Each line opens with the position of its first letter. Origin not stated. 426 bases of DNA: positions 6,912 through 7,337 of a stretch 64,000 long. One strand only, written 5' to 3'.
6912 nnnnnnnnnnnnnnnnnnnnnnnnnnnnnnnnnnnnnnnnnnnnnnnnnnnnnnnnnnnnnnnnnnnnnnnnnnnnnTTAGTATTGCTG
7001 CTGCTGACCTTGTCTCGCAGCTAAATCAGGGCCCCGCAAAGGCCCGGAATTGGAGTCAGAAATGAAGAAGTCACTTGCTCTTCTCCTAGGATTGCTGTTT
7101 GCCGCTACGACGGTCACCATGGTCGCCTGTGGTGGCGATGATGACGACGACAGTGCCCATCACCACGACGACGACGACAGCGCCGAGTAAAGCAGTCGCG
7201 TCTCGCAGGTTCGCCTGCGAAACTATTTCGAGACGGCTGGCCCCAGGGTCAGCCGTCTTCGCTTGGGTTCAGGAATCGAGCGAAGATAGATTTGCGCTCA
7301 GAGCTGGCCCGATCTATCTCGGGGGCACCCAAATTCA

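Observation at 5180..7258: Inverted paralogous mini-lipoprotein genes (40/42 aa, poly-Asp +/- His3) bracketing a secreted HExxH metallopeptidase gene, with conserved 3' UUCG-hairpin + terminator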

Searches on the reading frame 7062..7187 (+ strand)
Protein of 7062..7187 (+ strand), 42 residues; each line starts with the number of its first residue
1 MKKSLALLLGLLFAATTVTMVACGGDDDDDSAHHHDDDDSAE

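Call 4: search_protein_families(library=pfam, proteins=[window:7062-7187:+], max_evalue=0.1)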
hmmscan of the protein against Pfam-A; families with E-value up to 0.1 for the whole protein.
window:7062-7187:+ (42 aa): 0 families

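Call 5: search_protein_families(library=ncbifam, proteins=[window:7062-7187:+], max_evalue=0.1)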
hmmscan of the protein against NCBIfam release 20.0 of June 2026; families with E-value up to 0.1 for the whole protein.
window:7062-7187:+ (42 aa): 7 families
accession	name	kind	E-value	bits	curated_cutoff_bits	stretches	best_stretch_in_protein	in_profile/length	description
NF010364.0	PRK13792.1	equivalog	0.00015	21.8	261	1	1-33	1-29/127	lysozyme inhibitor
NF045774.1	cytochro_C551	exception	0.0034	17.3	118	1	1-38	1-34/110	cytochrome c551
NF053527.1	lipo_Cory_WKLS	subfamily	0.0072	16.3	105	1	11-36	4-29/166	WKL family lipoprotein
NF058595.1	invert_tail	domain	0.019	15.3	37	1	3-27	52-76/113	lipo-invert putative C-terminal anchoring domain-containing protein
NF047408.1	SA0632_fam_LP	equivalog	0.049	13.3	70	1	1-30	1-25/68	SA0632 family lipoprotein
NF051862.1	BT4005_BT4719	subfamily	0.064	13.1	60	1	3-31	2-28/211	NigD1/NigD2 family lipoprotein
NF045826.1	lipo_P68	equivalog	0.098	11.1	200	1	1-28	1-25/669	P68 family surface lipoprotein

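Call 9: find_homologous_proteins(query=window:7062-7187:+, max_evalue=10)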
Query seq(42 aa) (42 aa): 1 proteins with E <= 10 among 2 candidates.
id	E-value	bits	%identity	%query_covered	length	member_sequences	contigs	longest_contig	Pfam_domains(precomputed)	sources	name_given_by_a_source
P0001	2.3e-12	62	81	98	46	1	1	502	-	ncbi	-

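Call 10: find_encoding_contigs(protein=window:7062-7187:+, flank=5000)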
Protein seq(42 aa) (42 aa): 11 contigs read that carry it; 5 places shown.
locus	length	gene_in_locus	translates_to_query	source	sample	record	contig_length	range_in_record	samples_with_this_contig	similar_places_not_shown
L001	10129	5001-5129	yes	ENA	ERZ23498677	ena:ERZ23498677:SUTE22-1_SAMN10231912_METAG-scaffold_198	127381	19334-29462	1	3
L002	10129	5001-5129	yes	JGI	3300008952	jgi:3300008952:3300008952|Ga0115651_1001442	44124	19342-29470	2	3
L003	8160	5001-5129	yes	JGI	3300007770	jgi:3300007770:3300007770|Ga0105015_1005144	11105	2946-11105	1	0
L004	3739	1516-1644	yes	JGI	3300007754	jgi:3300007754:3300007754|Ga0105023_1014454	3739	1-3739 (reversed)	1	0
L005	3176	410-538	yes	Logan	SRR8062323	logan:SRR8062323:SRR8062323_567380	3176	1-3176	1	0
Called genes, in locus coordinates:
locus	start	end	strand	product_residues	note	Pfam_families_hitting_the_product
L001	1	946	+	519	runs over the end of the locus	PF00171:Aldedh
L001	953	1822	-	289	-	PF11141:DUF2914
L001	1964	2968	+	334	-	PF00294:PfkB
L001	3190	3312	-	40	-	-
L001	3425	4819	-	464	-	-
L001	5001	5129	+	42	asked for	-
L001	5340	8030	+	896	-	PF09136:Glucodextran_B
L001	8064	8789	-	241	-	PF00392:GntR, PF07729:FCD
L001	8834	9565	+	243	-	PF13428:TPR_14 (faint), PF14559:TPR_19 (faint)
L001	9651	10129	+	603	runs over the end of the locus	PF03553:Na_H_antiporter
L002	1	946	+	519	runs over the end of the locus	PF00171:Aldedh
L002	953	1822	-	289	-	PF11141:DUF2914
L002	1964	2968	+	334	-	PF00294:PfkB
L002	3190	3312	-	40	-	-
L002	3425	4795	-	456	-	-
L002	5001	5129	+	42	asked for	-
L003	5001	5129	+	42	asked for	-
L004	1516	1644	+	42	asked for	-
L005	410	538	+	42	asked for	-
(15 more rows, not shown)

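Call 12: find_encoding_contigs(protein=P0001, flank=5000)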
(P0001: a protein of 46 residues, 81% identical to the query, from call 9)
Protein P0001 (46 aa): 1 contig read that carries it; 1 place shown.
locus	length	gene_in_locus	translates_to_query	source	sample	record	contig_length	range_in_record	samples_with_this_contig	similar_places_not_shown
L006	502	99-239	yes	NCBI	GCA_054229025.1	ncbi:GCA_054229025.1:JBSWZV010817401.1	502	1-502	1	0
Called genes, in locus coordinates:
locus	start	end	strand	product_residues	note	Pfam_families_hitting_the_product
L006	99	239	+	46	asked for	-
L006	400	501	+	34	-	?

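Call 30: search_protein_representatives(alignment_id=A2)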
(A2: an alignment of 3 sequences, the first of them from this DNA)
Query: 3 sequences, 42 profile positions. Proteins with E-value up to 0.001 (for the whole library): 19; up to 1e-10: 3; up to 1e-30: 0. The best 19 are listed.
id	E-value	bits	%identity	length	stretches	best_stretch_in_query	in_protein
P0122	2.6e-18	81.8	-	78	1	1-41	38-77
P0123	3.5e-18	81.4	-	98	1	1-42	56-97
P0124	3.4e-17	78.2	-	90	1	1-41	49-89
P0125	3.3e-08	49.4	-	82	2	1-26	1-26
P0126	5.3e-08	48.8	-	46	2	1-41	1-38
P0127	6.0e-08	48.6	-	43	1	1-41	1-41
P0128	3.7e-07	46.1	-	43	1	1-41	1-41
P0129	7.9e-07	45.0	-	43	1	1-41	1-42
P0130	2.7e-06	43.3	-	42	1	1-41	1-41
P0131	3.8e-06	42.8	-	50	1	1-41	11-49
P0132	6.3e-06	42.1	-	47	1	1-42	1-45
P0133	2.5e-05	40.2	-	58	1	1-41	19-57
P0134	6.2e-05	39.0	-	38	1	1-41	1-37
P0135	1.6e-04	37.7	-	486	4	14-26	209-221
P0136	1.6e-04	37.6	-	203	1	2-39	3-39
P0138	5.2e-04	36.0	-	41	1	1-41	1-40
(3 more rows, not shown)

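Call 36: find_homologous_proteins(query=A5, max_evalue=1)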
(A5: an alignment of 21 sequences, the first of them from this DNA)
Query A5 (21 sequences) (42 aa, profile of the alignment): 246 proteins with E <= 1 among 8000 candidates; the best 120 are listed.
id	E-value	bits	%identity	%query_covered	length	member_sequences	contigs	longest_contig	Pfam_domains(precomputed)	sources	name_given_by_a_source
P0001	2.5e-17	81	81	98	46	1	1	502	-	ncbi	-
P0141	1.1e-16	79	57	55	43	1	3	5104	-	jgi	jgi:hypothetical protein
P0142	3.1e-16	77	54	57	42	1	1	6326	-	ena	-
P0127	3.3e-16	77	56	43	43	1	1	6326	-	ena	-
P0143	3.4e-16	77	57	55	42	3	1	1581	-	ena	-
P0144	3.6e-16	77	61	55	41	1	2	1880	-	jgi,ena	-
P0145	1.6e-15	75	57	55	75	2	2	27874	-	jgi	-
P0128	2.1e-15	74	57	55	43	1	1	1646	-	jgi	jgi:hypothetical protein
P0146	2.2e-15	74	66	98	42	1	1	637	-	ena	-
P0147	2.9e-15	74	57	55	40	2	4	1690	-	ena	-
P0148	3.7e-15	74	67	50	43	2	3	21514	-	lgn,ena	-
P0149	4.7e-15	73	52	55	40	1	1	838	-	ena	-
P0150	4.8e-15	73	57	55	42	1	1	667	-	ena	-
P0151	5.0e-15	73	63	64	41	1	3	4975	-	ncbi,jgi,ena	-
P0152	5.6e-15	73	57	55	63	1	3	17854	-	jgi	-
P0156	1.8e-14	71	59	76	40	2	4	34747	-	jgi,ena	jgi:Phr family secreted Rap phosphatase inhibitor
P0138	5.5e-14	70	61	43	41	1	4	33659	-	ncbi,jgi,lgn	jgi:Phr family secreted Rap phosphatase inhibitor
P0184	1.9e-11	62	50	76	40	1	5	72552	-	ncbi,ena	-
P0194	1.9e-10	59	41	64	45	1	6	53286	-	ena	-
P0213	8.6e-7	47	56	98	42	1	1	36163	-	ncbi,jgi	jgi:hypothetical protein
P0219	2.1e-5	42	-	-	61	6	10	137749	-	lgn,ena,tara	tara:strand:- start:5144 stop:5329 length:186 start_codon:yes stop_codon:yes gene_type:complete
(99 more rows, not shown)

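Call 39: find_encoding_contigs(protein=P0219, flank=5000, max_places=3)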
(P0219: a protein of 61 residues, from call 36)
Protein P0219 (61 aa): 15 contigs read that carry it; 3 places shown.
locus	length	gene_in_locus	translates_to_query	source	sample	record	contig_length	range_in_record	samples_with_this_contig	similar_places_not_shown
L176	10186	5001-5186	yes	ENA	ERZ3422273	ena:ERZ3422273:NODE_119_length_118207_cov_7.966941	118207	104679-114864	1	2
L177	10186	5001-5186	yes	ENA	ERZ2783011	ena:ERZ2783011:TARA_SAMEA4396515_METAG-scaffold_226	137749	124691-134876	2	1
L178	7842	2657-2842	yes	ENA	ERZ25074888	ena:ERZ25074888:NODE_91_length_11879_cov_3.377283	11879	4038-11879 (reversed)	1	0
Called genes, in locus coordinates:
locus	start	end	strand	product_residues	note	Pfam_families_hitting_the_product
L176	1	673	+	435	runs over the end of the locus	-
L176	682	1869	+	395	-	PF00476:DNA_pol_A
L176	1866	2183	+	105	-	-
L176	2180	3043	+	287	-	-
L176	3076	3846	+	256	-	PF08804:gp32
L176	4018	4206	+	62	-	PF07432:Hc1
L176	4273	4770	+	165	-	-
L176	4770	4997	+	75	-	-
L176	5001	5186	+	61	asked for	-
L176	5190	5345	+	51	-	-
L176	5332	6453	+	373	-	PF00154:RecA_N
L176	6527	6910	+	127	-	PF00383:dCMP_cyt_deam_1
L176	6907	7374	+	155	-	PF03013:Pyr_excise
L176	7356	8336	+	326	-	PF02739:5_3_exonuc_N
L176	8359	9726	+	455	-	PF03796:DnaB_C, PF13481:AAA_25, PF13401:AAA_22 (weak)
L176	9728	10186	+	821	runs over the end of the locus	PF00317:Ribonuc_red_lgN (weak), PF02867:Ribonuc_red_lgC, PF12637:TSCPD (faint)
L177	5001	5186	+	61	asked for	-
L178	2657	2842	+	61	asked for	-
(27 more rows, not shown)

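Call 40: find_encoding_contigs(protein=P0156, flank=5000, max_places=2)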
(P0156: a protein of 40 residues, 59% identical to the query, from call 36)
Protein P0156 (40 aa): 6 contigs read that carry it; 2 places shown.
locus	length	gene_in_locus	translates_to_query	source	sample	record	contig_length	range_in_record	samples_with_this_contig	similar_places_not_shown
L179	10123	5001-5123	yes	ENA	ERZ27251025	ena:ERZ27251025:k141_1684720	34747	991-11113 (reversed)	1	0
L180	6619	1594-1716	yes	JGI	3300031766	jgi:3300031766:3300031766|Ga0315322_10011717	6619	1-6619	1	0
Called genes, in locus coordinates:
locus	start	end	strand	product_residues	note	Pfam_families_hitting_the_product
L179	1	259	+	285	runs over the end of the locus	PF05345:He_PIG (weak)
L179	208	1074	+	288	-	PF01557:FAA_hydrolase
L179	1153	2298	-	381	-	-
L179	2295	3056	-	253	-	PF11141:DUF2914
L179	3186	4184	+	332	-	PF00294:PfkB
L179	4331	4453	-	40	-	-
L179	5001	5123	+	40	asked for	-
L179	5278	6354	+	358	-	PF00174:Oxidored_molyb, PF03404:Mo-co_dimer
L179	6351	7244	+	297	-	-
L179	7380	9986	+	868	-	PF09136:Glucodextran_B (weak)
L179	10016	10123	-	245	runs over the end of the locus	PF00392:GntR, PF07729:FCD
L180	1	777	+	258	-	?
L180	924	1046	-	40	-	-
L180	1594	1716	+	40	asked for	-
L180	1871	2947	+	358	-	PF00174:Oxidored_molyb, PF03404:Mo-co_dimer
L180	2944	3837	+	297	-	-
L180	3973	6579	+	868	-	PF09136:Glucodextran_B (weak)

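Call 41: find_encoding_contigs(protein=P0184, flank=5000, max_places=2)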
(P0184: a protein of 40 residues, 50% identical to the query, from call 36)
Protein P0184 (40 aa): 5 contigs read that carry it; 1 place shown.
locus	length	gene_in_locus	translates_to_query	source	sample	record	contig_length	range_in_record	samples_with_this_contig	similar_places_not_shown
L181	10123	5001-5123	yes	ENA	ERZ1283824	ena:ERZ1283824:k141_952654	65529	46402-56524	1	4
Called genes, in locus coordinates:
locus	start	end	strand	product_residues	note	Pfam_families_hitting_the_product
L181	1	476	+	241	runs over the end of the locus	PF00392:GntR, PF07729:FCD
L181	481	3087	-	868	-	PF09136:Glucodextran_B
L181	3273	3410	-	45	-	-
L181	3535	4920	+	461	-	PF26686:DUF8575 (weak)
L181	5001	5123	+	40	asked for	-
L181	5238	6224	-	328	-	PF00294:PfkB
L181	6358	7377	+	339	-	PF00174:Oxidored_molyb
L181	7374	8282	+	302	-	-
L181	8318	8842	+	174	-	PF11141:DUF2914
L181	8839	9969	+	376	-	-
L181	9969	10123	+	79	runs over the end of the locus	-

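Call 48: find_related_loci(query=A5, collection=viral_contigs, flank=4000)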
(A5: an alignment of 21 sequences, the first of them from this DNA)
Query A5 (42 aa) in viral_contigs; peptide patterns used: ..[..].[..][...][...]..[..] (x = any residue, [..] = any of these).
553 stretches matched a pattern, but none encodes a relative of the query by tblastn (E <= 1e-3).

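Call 53: search_dna_similar(query=L176:5332-6450:+, collection=phages, mode=protein, max_rows=15)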
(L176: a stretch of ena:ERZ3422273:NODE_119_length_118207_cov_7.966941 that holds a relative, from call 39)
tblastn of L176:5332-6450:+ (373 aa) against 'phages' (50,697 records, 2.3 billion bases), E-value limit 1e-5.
Records with a match: 1741; places in all: 1741; records where one place covers at least 80% of the query: 860.
Best place of each record, by identity: <60% 1741.
By first word of the organism name: Synechococcus 371; Staphylococcus 337; Bacillus 230; Mycobacterium 154; Streptomyces 125; Cyanophage 62; Listeria 58; Enterococcus 54; Vibrio 43; Escherichia 37; and 45 more.
By host as written in the record: - 294; Mycobacterium smegmatis mc2 155 110; Staphylococcus aureus 110; Synechococcus 107; Streptomyces griseus ATCC 10137 52; Listeria monocytogenes 47; Synechococcus sp. 38; Streptomyces lividans JI 1326 29; and 341 more.
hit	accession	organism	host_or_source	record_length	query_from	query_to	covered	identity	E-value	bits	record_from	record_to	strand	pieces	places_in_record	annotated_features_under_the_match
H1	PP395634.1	Microcystis phage Mel-JY01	Microcystis elabens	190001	37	360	87%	32.4%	9e-47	176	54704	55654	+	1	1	RecA RecA/RadA recombinase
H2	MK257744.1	Thermus phage YS40_Isch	Thermus thermophilus HB8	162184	41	353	84%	32.7%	6e-33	135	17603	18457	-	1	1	RecA/RadA recombinase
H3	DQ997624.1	Thermus phage phiYS40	-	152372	41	353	84%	32.7%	2e-32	134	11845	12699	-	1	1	RecA/RadA recombinase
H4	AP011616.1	Thermus phage phiYS40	Thermus thermophilus HB8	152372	41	353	84%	32.7%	2e-32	134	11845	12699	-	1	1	RecA/RadA recombinase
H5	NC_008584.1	Thermus phage phiYS40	-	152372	41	353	84%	32.7%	2e-32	134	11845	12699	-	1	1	UvsX-like recombinase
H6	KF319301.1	Thermus phage T72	-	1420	41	353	84%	32.4%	1e-33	135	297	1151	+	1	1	recA: RecA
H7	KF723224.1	Thermus phage T72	Thermus thermophilus MAT72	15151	41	353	84%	32.4%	1e-32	135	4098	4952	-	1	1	recA: RecA protein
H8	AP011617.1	Thermus phage TMA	Thermus thermophilus HB27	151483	41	353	84%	32.1%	6e-32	133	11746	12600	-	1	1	RecA/RadA recombinase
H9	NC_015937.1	Thermus phage TMA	Thermus thermophilus HB27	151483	41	353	84%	32.1%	6e-32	133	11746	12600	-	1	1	UvsX-like recombinase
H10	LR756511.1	uncultured phage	metagenomic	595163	14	369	95%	27.7%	1e-24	112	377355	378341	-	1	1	record has no annotation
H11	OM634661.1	Bacillus phage vB_BauM_KLEB27-3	Bacillus australimaris sKR4M-27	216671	20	373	95%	27.8%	6e-27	118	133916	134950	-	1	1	recombinase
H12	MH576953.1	Mycobacterium phage Hopey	Mycobacterium smegmatis mc2155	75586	20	334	84%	31.1%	6e-34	139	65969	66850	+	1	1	115: RecA-like DNA recombinase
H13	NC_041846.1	Mycobacterium phage Bask21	Mycobacterium smegmatis mc2 155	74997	20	321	81%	32.5%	5e-33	136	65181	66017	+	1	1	119: UvsX-like recombinase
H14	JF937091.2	Mycobacterium phage Bask21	Mycobacterium smegmatis mc2 155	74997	20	321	81%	32.5%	5e-33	136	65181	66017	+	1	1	119: RecA-like DNA recombinase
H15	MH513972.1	Mycobacterium phage IHOP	Mycobacterium smegmatis mc2155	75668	20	321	81%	32.5%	5e-33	136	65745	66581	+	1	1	117: RecA-like DNA recombinase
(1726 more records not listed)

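Call 64: find_encoding_contigs(protein=P0138, flank=5000, max_places=2)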
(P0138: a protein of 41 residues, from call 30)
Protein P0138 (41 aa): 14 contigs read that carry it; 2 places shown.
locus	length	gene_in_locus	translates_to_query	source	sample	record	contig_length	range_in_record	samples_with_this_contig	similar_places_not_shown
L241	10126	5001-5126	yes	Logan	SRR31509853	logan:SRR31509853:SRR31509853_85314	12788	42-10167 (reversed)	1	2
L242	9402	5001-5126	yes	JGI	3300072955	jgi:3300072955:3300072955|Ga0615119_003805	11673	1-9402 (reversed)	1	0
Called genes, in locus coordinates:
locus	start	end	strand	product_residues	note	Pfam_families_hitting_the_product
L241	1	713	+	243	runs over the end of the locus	PF00392:GntR, PF07729:FCD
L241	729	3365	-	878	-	-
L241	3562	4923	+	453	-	-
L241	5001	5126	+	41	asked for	-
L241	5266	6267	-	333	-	PF00294:PfkB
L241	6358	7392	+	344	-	PF00174:Oxidored_molyb, PF03404:Mo-co_dimer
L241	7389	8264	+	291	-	-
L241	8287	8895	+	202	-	PF11141:DUF2914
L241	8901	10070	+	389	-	-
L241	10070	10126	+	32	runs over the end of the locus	?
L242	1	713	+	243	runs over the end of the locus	PF00392:GntR, PF07729:FCD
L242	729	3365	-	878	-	-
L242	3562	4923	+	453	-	-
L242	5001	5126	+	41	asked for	-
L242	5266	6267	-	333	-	PF00294:PfkB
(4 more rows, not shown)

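Call 65: find_encoding_contigs(protein=P0194, flank=5000, max_places=2)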
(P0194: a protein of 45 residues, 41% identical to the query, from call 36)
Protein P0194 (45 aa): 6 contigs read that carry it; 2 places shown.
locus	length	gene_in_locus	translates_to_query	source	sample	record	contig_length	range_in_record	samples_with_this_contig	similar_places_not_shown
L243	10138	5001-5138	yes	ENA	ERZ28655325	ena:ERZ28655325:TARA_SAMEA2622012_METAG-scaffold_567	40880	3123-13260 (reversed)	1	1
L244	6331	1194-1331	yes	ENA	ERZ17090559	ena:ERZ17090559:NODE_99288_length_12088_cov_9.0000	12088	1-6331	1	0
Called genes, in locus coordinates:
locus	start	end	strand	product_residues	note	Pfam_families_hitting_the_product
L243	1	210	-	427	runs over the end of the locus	-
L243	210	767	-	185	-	PF11141:DUF2914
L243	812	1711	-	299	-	-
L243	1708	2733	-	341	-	PF00174:Oxidored_molyb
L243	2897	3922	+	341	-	PF00294:PfkB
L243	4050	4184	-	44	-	-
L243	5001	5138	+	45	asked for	-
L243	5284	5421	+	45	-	-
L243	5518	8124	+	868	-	PF09136:Glucodextran_B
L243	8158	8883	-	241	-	PF00392:GntR, PF07729:FCD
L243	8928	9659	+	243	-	PF13428:TPR_14 (faint), PF14559:TPR_19 (faint)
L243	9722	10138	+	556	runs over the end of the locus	PF03553:Na_H_antiporter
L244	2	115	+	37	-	?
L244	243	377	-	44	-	-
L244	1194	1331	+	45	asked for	-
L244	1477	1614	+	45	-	-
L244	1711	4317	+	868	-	PF09136:Glucodextran_B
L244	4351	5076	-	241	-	PF00392:GntR, PF07729:FCD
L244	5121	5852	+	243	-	PF13428:TPR_14 (faint), PF14559:TPR_19 (faint)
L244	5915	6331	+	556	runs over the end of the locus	PF03553:Na_H_antiporter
